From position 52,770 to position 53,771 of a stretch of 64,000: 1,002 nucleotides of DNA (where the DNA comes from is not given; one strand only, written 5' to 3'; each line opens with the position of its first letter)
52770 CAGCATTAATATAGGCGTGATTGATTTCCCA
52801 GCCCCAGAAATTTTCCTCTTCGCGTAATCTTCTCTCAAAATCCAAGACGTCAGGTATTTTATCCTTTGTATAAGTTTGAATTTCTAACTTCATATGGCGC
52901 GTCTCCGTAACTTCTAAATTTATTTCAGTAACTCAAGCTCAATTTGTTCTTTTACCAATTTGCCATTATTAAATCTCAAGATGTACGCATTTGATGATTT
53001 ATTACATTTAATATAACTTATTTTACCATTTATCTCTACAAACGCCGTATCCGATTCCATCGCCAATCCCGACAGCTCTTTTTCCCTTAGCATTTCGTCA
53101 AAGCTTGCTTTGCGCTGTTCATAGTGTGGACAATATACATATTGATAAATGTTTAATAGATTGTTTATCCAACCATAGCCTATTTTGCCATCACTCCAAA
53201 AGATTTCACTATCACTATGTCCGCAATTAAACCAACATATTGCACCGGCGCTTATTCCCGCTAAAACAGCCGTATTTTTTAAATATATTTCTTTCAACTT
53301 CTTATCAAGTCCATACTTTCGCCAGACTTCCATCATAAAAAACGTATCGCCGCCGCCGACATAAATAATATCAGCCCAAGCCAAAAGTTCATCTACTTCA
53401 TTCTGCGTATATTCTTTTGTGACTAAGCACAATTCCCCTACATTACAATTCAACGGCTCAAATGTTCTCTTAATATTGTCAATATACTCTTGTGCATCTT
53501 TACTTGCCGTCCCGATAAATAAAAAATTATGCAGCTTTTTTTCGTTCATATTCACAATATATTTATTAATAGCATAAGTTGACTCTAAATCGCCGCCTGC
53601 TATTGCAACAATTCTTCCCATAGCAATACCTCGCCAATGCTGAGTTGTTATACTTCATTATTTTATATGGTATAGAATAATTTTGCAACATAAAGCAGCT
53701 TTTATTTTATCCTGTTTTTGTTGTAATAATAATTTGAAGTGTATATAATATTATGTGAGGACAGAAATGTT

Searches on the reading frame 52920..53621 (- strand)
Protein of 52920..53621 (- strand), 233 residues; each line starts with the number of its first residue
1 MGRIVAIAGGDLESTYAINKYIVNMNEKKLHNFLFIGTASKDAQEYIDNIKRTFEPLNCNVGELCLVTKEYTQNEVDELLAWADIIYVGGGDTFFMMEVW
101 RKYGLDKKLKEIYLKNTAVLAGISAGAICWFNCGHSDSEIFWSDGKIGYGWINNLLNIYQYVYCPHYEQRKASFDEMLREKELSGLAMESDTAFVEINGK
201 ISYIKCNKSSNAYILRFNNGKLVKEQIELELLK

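Call 71: search_protein_families(library=pfam, proteins=[window:52920-53621:-], max_evalue=0.001)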
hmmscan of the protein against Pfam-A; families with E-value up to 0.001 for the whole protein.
window:52920-53621:- (233 aa): 1 family
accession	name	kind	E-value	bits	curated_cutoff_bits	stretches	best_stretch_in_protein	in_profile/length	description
PF03575.23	Peptidase_S51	-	6.8e-36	124.3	23.9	1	6-201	3-203/206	Peptidase family S51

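Call 73: find_encoding_contigs(protein=window:52920-53621:-, flank=8000, max_places=6)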
Protein window:52920-53621:- (233 aa): no gene with exactly this product is on record in the collection.
